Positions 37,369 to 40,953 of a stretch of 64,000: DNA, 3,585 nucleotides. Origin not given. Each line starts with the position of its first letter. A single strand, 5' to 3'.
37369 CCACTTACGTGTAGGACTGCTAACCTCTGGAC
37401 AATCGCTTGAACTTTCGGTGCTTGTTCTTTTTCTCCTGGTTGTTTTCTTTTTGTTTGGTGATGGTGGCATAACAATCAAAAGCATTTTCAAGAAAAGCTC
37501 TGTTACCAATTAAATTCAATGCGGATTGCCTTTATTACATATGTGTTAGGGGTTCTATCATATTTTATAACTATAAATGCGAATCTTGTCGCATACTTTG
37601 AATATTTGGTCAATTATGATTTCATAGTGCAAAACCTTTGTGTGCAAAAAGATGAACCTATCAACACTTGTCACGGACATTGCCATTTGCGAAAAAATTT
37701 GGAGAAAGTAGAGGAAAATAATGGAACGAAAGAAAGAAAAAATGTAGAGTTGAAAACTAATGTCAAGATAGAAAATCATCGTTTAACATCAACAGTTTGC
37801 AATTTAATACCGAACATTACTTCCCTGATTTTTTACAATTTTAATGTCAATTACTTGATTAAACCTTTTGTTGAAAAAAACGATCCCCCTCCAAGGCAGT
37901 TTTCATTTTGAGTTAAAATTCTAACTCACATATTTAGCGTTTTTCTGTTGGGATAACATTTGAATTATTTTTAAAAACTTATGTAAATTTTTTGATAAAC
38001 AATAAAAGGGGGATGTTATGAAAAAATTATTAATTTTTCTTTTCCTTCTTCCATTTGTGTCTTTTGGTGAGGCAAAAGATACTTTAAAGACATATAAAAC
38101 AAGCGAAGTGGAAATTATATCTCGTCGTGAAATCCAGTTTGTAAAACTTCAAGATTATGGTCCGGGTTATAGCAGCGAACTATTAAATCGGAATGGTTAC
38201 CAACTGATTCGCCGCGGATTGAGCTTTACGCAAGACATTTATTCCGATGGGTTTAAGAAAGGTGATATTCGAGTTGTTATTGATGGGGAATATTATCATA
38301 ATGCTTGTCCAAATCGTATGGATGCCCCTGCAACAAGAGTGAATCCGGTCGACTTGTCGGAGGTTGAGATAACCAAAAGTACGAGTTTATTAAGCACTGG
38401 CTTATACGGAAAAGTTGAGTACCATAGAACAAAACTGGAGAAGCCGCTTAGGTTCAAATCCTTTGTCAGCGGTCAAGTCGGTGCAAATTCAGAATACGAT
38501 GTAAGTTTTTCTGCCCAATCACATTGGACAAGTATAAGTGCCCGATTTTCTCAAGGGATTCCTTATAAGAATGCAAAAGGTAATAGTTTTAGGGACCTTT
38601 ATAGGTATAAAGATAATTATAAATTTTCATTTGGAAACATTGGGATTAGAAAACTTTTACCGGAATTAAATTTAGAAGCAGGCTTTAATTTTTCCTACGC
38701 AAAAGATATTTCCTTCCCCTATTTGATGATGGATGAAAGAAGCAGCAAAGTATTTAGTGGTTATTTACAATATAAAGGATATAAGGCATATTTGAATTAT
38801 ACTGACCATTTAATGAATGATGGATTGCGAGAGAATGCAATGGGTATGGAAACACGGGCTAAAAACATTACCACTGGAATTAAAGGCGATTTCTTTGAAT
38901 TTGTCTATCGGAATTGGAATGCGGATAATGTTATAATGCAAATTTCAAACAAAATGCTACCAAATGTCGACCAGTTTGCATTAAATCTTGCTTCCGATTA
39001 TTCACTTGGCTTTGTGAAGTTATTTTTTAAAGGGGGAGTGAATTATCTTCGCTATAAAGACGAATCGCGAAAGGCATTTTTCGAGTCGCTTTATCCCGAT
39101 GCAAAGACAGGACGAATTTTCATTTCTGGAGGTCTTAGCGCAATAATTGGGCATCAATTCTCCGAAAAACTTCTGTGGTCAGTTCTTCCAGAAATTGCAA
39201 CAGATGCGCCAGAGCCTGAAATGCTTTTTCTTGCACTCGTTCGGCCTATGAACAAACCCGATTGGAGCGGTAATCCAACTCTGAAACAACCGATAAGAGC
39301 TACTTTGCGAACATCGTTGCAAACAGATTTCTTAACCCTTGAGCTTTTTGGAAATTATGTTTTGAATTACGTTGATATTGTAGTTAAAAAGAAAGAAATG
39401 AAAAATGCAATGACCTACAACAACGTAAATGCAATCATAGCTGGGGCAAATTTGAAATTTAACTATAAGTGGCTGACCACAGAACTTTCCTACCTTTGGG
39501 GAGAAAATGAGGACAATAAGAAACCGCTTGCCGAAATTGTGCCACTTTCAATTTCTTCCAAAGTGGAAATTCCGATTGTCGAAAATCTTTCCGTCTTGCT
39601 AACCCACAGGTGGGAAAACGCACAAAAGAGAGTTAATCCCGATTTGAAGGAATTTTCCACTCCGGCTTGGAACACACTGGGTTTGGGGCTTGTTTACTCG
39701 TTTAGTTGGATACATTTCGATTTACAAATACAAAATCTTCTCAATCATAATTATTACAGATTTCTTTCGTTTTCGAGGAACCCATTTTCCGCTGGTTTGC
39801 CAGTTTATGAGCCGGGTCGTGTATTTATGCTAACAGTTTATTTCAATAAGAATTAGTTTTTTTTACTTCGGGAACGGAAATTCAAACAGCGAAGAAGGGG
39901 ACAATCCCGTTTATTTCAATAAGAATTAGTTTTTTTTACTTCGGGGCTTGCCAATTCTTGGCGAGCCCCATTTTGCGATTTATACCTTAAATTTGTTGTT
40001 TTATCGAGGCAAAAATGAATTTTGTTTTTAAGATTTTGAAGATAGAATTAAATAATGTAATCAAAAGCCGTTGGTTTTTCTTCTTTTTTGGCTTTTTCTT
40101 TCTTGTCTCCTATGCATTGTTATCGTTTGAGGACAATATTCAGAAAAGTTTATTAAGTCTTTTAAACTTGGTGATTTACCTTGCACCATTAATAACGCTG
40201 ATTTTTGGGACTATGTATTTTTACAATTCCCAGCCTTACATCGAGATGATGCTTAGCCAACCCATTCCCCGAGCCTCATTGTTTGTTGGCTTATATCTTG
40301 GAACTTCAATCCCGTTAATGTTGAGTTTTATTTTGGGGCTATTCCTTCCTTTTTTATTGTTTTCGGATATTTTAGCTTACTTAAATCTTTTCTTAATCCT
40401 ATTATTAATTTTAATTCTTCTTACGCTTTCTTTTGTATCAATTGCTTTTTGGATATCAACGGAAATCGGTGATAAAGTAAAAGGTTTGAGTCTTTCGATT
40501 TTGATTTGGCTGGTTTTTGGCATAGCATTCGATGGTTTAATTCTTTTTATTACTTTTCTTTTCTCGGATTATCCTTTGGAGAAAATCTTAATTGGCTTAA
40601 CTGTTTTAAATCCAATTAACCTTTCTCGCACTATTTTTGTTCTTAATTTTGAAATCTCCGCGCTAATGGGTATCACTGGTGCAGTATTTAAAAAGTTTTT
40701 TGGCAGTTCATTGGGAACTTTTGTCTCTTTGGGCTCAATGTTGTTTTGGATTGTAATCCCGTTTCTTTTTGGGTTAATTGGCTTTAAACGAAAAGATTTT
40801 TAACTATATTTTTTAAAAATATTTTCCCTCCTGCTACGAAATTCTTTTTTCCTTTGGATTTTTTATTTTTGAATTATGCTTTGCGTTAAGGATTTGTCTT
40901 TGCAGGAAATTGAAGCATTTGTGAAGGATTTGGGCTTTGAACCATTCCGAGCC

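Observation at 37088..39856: Three-gene membrane / outer-membrane module inserted between nosF and nosY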

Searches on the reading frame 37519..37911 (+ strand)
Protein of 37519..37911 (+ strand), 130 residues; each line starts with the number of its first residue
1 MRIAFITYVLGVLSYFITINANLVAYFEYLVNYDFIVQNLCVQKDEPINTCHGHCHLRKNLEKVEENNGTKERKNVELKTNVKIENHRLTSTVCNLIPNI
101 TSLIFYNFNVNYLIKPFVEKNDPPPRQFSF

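Call 3: search_protein_families(library=pfam, proteins=[window:37519-37911:+], max_evalue=0.01)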
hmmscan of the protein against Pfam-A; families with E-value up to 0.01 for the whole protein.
window:37519-37911:+ (130 aa): 0 families

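Call 4: search_protein_families(library=ncbifam, proteins=[window:37519-37911:+], max_evalue=0.01)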
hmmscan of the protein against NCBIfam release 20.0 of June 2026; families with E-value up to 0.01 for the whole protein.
window:37519-37911:+ (130 aa): 0 families

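Call 20: search_protein_families(library=ncbifam, alignment_id=A2, max_evalue=1)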
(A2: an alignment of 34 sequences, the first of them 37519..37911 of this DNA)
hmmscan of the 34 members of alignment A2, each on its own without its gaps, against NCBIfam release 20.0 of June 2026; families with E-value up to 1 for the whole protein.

A. member 1, window:37519-37911:+ (130 aa): 0 families

B. families by the number of members that match (of 34 scanned): 10 families
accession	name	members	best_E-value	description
NF011892.0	PRK15365.1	1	0.019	type III secretion system chaperone SseA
NF011101.0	PRK14528.1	1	0.045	adenylate kinase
TIGR04059.1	Ald_deCOase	1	0.051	aldehyde oxygenase (deformylating)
NF001594.0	PRK00394.1-3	1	0.053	TATA-box-binding protein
NF011404.0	PRK14829.1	1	0.054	isoprenyl transferase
NF033611.0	SAVED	1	0.079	SAVED domain-containing protein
NF011959.0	PRK15430.1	1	0.079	EamA family transporter RarD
NF038109.1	tapY2_fam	1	0.1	TapY2 family type IVa secretion system protein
NF033390.1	Orientia_TSA56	1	0.13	type-specific antigen TSA56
NF010278.0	PRK13721.1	1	0.15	type IV secretion system protein TraC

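Call 21: search_protein_families(library=pfam, alignment_id=A2, max_evalue=1)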
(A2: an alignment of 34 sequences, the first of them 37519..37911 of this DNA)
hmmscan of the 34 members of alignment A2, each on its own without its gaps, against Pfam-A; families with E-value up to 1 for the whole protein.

A. member 1, window:37519-37911:+ (130 aa): 1 family
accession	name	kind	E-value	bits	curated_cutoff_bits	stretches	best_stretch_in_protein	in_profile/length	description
PF16890.10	DUF5083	-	0.054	13.8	27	1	2-40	48-86/157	Domain of unknown function (DUF5083)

B. families by the number of members that match (of 34 scanned): 23 families
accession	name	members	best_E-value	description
PF03045.20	DAN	4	0.0044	DAN domain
PF17117.11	DUF5104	1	0.0049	Domain of unknown function (DUF5104)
PF06237.18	SLC52_ribofla_tr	1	0.0069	Solute carrier family 52, riboflavin transporter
PF03021.20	CM2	1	0.012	Influenza C virus M2 protein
PF18494.6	Pullulanase_Ins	1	0.017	Pullulanase Ins domain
PF11266.14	Ald_deCOase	1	0.029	Long-chain fatty aldehyde decarbonylase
PF06534.19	RGM_C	1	0.034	Repulsive guidance molecule (RGM) C-terminal domain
PF22486.2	MATH_2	1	0.037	MATH domain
PF16777.11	RHH_7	1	0.052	Transcriptional regulator, RHH-like, CopG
PF16890.10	DUF5083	1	0.054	Domain of unknown function (DUF5083)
PF25608.1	NAL1_N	1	0.076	NARROW LEAF 1 N-terminal domain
PF11337.13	DUF3139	1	0.077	Protein of unknown function (DUF3139)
PF13972.11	TetR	1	0.091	Bacterial transcriptional repressor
PF20374.3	DUF6669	1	0.097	Family of unknown function (DUF6669)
PF07787.17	TMEM43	1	0.11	Transmembrane protein 43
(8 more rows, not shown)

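Call 53: predict_structure(alignment_id=A2)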
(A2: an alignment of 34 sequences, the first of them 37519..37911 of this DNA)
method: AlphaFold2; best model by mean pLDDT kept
length: 130 residues; sequences in the alignment: 34
mean_pLDDT: 75.5   pTM: 0.46
mean pLDDT of the five models: 75.5, 72.6, 72.1, 68.6, 66.6
residues with pLDDT >= 90: 61; 70-90: 14; 50-70: 37; < 50: 18
segments of 3 or more residues with pLDDT < 50: 92-101
pLDDT, mean of each block of 10 residues (from residue 1): 93 93 93 96 91 93 86 57 52 46 51 59 71
secondary structure, 60 per line:
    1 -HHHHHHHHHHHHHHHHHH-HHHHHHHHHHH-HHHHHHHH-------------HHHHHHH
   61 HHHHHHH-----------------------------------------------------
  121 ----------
elements in order: H2-19 H21-31 H33-40 H54-67

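Call 66: search_protein_representatives(alignment_id=A2)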
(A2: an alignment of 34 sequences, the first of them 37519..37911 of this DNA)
Query: 34 sequences, 127 profile positions. Proteins with E-value up to 0.001 (for the whole library): 7030; up to 1e-10: 3160; up to 1e-30: 6. The best 150 are listed.
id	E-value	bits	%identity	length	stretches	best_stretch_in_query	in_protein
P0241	9.3e-36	139.0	-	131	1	3-126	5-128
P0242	1.8e-34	134.9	-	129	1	2-126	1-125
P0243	1.6e-33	131.8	-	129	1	3-126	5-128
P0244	2.3e-33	131.3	-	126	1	2-126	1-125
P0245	6.2e-32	126.6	-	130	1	4-126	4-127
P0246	6.5e-31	123.3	-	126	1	2-125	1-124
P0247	3.2e-30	121.1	-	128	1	2-126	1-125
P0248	4.6e-30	120.6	-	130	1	5-126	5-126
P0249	1.7e-29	118.7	-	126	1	4-126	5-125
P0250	4.2e-29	117.5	-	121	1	2-125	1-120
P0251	4.9e-29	117.3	-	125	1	3-126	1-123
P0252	9.5e-29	116.3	-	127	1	4-126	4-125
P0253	1.6e-28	115.6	-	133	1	2-126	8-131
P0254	4.7e-28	114.1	-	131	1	2-125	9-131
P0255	1.2e-27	112.8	-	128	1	2-126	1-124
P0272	3.2e-25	104.9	-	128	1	3-126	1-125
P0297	1.3e-21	93.3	-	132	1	3-126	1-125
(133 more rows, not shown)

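Call 69: find_encoding_contigs(protein=P0272, flank=5000, max_places=2)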
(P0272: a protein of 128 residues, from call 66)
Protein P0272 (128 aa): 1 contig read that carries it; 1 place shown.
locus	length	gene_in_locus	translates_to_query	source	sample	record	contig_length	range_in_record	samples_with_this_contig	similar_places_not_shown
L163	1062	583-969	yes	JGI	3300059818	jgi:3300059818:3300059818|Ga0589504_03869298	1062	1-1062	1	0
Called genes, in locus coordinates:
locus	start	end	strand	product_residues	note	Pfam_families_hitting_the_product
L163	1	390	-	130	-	?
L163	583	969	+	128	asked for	-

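Call 70: find_encoding_contigs(protein=P0297, flank=5000, max_places=2)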
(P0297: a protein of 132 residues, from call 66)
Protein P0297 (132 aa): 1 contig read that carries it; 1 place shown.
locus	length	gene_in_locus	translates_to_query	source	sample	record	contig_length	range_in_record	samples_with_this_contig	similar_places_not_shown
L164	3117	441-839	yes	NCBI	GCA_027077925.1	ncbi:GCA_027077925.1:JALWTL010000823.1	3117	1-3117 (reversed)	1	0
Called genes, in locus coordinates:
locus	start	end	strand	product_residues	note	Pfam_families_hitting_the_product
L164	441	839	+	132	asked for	-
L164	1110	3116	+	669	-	?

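Call 72: find_homologous_proteins(query=A2)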
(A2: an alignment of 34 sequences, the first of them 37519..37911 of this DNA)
Query A2 (34 sequences) (130 aa, profile of the alignment): 18 proteins with E <= 0.001 among 1034 candidates.
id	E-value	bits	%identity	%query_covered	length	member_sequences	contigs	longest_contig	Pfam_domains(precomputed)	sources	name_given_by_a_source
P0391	3.5e-38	148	57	54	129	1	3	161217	-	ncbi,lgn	-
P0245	2.0e-31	127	99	100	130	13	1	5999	-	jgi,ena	-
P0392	1.7e-30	124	31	92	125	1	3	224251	-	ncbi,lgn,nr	ncbi:MAG: hypothetical protein HND52_07525 [Ignavibacteriae bacterium]|nr:hypothetical protein [Igna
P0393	1.9e-29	120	29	94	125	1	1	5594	-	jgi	jgi:hypothetical protein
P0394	2.8e-29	120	49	52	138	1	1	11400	-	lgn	-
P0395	5.7e-29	119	29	93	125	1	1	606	-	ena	-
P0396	6.5e-29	119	29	95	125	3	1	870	-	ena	-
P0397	6.7e-29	118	36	57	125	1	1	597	-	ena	-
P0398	7.0e-29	118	31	94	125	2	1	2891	-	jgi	jgi:hypothetical protein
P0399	8.0e-29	118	39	57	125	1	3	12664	-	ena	-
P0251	1.5e-28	117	36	57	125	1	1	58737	-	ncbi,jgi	jgi:hypothetical protein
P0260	8.4e-27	112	30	72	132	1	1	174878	-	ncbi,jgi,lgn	-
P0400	1.0e-26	111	32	96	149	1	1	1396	-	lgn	-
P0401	2.4e-25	107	33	93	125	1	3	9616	-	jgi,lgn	jgi:hypothetical protein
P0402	3.1e-25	107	36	100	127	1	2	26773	-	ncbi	-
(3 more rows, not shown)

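Call 82: search_protein_families(library=pfam, proteins=[L164:1110-3116:+], max_evalue=0.01)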
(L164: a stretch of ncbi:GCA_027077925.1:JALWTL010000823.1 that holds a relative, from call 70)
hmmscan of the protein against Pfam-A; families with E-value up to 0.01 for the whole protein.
L164:1110-3116:+ (669 aa): 3 families
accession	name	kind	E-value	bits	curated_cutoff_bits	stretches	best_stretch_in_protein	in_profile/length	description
PF00593.30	TonB_dep_Rec_b-barrel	-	1.7e-18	68.2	27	1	277-636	11-350/436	TonB dependent receptor-like, beta-barrel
PF07715.20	Plug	-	2.1e-11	44.7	23.9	1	124-217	16-107/107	TonB-dependent Receptor Plug Domain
PF14905.12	OMP_b-brl_3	-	2.8e-06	27.1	27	1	525-629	192-290/408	Outer membrane protein beta-barrel family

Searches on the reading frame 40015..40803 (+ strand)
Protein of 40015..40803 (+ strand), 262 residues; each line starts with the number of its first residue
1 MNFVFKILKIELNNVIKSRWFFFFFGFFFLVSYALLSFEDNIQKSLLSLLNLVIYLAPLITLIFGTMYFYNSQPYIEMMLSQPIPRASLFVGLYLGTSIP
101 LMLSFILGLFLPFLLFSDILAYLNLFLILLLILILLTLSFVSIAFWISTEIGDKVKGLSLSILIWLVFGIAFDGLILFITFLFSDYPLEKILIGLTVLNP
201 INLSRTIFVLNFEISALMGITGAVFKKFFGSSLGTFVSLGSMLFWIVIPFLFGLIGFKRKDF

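Call 3: search_protein_families(library=pfam, proteins=[window:40015-40803:+], max_evalue=0.01)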
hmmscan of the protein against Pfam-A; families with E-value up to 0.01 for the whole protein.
window:40015-40803:+ (262 aa): 1 family
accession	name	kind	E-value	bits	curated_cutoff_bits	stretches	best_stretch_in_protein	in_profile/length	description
PF12679.13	ABC2_membrane_2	-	5.2e-10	39.5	27.2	1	7-261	3-282/283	ABC-2 family transporter protein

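Call 4: search_protein_families(library=ncbifam, proteins=[window:40015-40803:+], max_evalue=0.01)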
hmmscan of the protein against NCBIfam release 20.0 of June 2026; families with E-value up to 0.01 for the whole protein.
window:40015-40803:+ (262 aa): 0 families

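Call 30: find_homologous_proteins(query=window:40015-40803:+)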
Query window:40015-40803:+ (262 aa): 772 proteins with E <= 0.001 among 8000 candidates; the best 120 are listed.
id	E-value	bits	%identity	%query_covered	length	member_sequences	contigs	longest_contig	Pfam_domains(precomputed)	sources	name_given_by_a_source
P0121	2.5e-97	344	65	100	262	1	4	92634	PF12679.14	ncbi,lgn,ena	-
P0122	1.1e-96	342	64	100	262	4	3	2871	PF12679.14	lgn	-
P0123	2.9e-96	340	65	100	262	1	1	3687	PF12679.14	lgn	-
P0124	1.4e-94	335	64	100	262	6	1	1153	PF12679.14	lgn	-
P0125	9.4e-94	332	63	100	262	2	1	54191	PF12679.14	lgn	-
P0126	3.8e-93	330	61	100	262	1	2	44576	PF12679.14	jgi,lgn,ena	-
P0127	7.1e-93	329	62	100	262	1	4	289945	PF12679.14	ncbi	-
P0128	8.1e-93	329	63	100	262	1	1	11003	PF12679.14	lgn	-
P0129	1.1e-92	329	61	100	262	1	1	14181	PF12679.14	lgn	-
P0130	1.2e-92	328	61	100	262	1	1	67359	PF12679.14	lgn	-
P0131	2.3e-92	328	62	100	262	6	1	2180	PF12679.14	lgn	-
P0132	4.2e-92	327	62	100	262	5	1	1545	PF12679.14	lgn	-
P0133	1.2e-91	325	61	100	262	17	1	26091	PF12679.14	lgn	-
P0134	4.1e-91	323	61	100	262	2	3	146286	PF12679.14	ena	-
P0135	4.2e-91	323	63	100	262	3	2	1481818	PF12679.14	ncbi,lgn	-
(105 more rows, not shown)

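Call 33: find_related_loci(query=A3, collection=metagenome_contigs, flank=10000)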
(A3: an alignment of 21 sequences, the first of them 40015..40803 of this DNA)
Query A3 (262 aa) in metagenome_contigs; peptide patterns used: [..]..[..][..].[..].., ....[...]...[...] (x = any residue, [..] = any of these).
598 stretches matched a pattern (row limit reached: there are more); 511 encode a relative of the query (tblastn E <= 1e-3); the best 80 are kept; 80 distinct loci.
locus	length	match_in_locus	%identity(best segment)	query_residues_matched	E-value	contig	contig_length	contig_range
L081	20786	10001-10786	61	1-262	2e-94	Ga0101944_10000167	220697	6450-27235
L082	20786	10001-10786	56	1-262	3e-87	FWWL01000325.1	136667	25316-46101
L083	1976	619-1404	52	1-262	1e-88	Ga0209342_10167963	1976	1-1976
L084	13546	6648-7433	61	1-262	8e-84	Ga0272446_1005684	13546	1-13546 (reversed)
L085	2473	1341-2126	51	1-262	1e-85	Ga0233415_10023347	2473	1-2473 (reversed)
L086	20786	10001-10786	60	1-262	5e-89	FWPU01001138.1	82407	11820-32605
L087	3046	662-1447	61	1-262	5e-81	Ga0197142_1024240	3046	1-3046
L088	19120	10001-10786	52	1-262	5e-80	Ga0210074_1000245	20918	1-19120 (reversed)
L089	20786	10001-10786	48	1-262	1e-79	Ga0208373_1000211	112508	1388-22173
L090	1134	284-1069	50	1-262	2e-85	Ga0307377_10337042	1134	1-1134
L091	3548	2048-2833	53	1-262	2e-79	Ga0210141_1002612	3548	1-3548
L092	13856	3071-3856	48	1-262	1e-78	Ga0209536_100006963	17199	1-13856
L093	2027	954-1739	52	1-262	3e-81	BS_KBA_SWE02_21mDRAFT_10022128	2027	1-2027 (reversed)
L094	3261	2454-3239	51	1-262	3e-78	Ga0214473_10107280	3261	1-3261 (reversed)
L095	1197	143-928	50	1-262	3e-83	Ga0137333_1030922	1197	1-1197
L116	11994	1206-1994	42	1-262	9e-67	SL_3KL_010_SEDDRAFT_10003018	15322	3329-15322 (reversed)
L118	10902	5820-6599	42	1-262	2e-66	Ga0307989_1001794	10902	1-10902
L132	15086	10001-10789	45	1-262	5e-64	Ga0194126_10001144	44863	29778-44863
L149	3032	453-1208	42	6-261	5e-62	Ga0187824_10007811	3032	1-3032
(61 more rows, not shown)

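Call 57: search_protein_families(library=ncbifam, proteins=[L116:5644-6108:+, L116:3288-5552:+, L116:7132-7635:+], max_evalue=0.001)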
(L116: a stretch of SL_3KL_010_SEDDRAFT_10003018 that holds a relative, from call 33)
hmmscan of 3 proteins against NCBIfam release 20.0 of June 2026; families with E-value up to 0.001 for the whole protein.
L116:5644-6108:+ (154 aa): 0 families

L116:3288-5552:+ (754 aa): 19 families
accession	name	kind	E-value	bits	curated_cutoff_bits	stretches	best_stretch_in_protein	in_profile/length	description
TIGR01778.1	TonB-copper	equivalog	9.1e-80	269.2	472.45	1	137-750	15-634/637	TonB-dependent copper receptor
TIGR01785.1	TonB-hemin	subfamily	1e-45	156.4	316.85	1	109-749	2-673/677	TonB-dependent heme/hemoglobin receptor family protein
TIGR01786.1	TonB-hemlactrns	subfamily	8.2e-39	133.5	323.75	2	465-749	411-715/719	TonB-dependent hemoglobin/transferrin/lactoferrin family receptor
TIGR01783.1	TonB-siderophor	subfamily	3.4e-37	128.4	223.5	2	128-323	11-198/649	TonB-dependent siderophore receptor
NF010048.1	PRK13524.1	subfamily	1.9e-12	46.5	493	1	544-751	524-742/744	FepA family TonB-dependent siderophore receptor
TIGR01779.1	TonB-B12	equivalog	2e-12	46.5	599.7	1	108-242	28-168/614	TonB-dependent vitamin B12 receptor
TIGR01782.1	TonB-Xanth-Caul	subfamily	1.3e-10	40.3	310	2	144-278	48-186/868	TonB-dependent receptor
NF049945.1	TonB_dep_FCYXU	equivalog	1.6e-10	40.3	825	1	163-283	100-217/697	TonB-dependent receptor, FCYXU motif-type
NF049946.1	TonB_dep_CU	exception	7.2e-10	37.8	700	1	162-280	104-221/683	TonB-dependent receptor, CU motif-type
NF010051.0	PRK13528.1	subfamily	2.7e-09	35.9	583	1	545-750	515-724/727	FepA family TonB-dependent siderophore receptor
NF038289.1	Zn_piracy_ZnuD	exception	6.4e-09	35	950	1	449-727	402-664/685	zinc piracy TonB-dependent receptor ZnuD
NF049947.1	TonB_dep_PCPU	exception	7.6e-09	34.3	800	1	163-273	99-209/685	TonB-dependent receptor, PCPU motif-type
NF041535.1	TonB_rec_PqqU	equivalog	6.6e-08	31.3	1200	1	137-262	35-159/676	TonB-dependent receptor PqqU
NF052345.1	S_layer_anammox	exception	1e-07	29.7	1400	1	22-105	1312-1396/1596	Kustd1514 family S-layer glycoprotein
NF007926.1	PRK10641.1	equivalog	5.3e-07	28.6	836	1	128-278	53-204/617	TonB-dependent vitamin B12 receptor BtuB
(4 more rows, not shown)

L116:7132-7635:+ (167 aa): 10 families
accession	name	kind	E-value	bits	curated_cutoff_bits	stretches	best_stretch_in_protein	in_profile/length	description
NF051892.1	TransRegFurBacil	equivalog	2.6e-34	118.4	220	1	22-166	7-145/149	ferric iron uptake transcriptional regulator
NF006999.0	PRK09462.1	equivalog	2.4e-26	92.1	146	1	26-164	7-136/148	ferric iron uptake transcriptional regulator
NF052545.1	TransRegPerRClab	equivalog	2.6e-24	85.8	180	1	25-166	6-136/138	transcriptional regulator PerR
NF051891.1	TransRegFurHelico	equivalog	2.2e-19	69.8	200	1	26-166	17-147/148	ferric iron uptake transcriptional regulator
NF047406.1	TransRegPerRTherm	equivalog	2.8e-17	63.2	200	1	33-166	5-127/130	manganese-dependent transcriptional regulator PerR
NF008646.0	PRK11639.1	equivalog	4e-08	33.2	167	1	29-165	19-147/171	zinc uptake transcriptional repressor Zur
NF047462.1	FUR_perox_PerRA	exception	1.1e-07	32.4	200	1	28-143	13-119/142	peroxide-responsive transcriptional repressor PerRA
NF045678.1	TransRegIrrA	equivalog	1.7e-07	31.2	150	1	18-125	4-107/138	iron response transcriptional regulator IrrA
NF045677.1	FeRespRegIrr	equivalog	3.7e-07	30.3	170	1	25-126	2-99/127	Fur family transcriptional regulator Irr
NF047912.1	ECs_2282_CxxC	subfamily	0.0002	21.2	37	1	99-137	14-52/60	ECs_2282 family putative zinc-binding protein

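Call 82: search_protein_families(library=pfam, proteins=[L116:5644-6108:+, L116:2098-2649:+, L116:3288-5552:+], max_evalue=0.01)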
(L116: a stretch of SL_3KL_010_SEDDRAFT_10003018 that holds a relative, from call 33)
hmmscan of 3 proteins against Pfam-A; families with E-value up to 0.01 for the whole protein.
L116:5644-6108:+ (154 aa): 1 family
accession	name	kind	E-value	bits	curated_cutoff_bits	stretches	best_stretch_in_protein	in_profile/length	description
PF05573.18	NosL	-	8.1e-08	33.1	24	1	37-138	9-123/131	NosL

L116:2098-2649:+ (183 aa): 1 family
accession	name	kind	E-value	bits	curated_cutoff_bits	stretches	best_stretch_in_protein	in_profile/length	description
PF01797.21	Y1_Tnp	-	0.0016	19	23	1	61-139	28-102/121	Transposase IS200 like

L116:3288-5552:+ (754 aa): 8 families
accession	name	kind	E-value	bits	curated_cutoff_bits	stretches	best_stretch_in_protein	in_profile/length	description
PF00593.30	TonB_dep_Rec_b-barrel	-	7.1e-34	118.8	27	1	342-718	65-436/436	TonB dependent receptor-like, beta-barrel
PF13715.12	CarbopepD_reg_2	-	1.9e-20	73.1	32.2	1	25-113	1-88/88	CarboxypepD_reg-like domain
PF13620.12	CarboxypepD_reg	-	8e-14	52.2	32.3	1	24-99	1-80/82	Carboxypeptidase regulatory-like domain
PF07715.20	Plug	-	7.5e-13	49.4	23.9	1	128-218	14-103/107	TonB-dependent Receptor Plug Domain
PF14905.12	OMP_b-brl_3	-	3.3e-09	36.7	27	1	451-725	118-380/408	Outer membrane protein beta-barrel family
PF08308.17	PEGA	-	0.0006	20.1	20.8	1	64-102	31-69/71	PEGA domain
PF09430.16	EMC7_beta-sandw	-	0.0028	18.3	26.6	0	53-94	24-67/122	ER membrane protein complex subunit 7, beta-sandwich domain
PF11008.14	DUF2846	-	0.0042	17.6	34.3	0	37-102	20-82/92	Protein of unknown function (DUF2846)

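Call 90: search_protein_families(library=pfam, proteins=[L118:8169-8972:+, L118:6615-7046:+, L118:7094-7648:+, L149:1239-1973:+, L132:11053-11658:+], max_evalue=0.01)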
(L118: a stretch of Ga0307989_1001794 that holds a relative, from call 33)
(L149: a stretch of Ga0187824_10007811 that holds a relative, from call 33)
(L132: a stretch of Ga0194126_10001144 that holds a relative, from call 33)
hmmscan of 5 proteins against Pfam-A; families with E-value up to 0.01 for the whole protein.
L118:8169-8972:+ (268 aa): 1 family
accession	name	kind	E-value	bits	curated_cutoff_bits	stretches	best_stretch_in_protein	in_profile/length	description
PF13115.11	YtkA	-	4.4e-13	50.1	25.9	2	169-248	7-82/85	YtkA-like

L118:6615-7046:+ (144 aa): 1 family
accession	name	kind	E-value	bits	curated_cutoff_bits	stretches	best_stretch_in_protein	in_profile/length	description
PF02082.26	Rrf2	-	6.4e-18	65.6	30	1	3-132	1-130/132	Iron-dependent Transcriptional regulator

L118:7094-7648:+ (185 aa): 1 family
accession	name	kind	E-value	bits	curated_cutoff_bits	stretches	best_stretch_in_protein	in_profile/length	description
PF02469.27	Fasciclin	-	4.1e-26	92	22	1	61-181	2-122/123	Fasciclin domain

L149:1239-1973:+ (245 aa): 2 families
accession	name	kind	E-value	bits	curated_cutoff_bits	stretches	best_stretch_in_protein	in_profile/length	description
PF01814.28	Hemerythrin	-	1.4e-22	80.9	25.3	1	84-226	5-127/127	Hemerythrin HHE cation binding domain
PF04405.19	ScdA_N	-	1.8e-18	66.3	32.5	1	8-61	2-55/56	Domain of Unknown function (DUF542)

L132:11053-11658:+ (202 aa): 1 family
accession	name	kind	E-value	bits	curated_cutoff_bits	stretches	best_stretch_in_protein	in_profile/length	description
PF20046.4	DUF6448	-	1.2e-57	194.4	27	1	40-187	1-147/147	Family of unknown function (DUF6448)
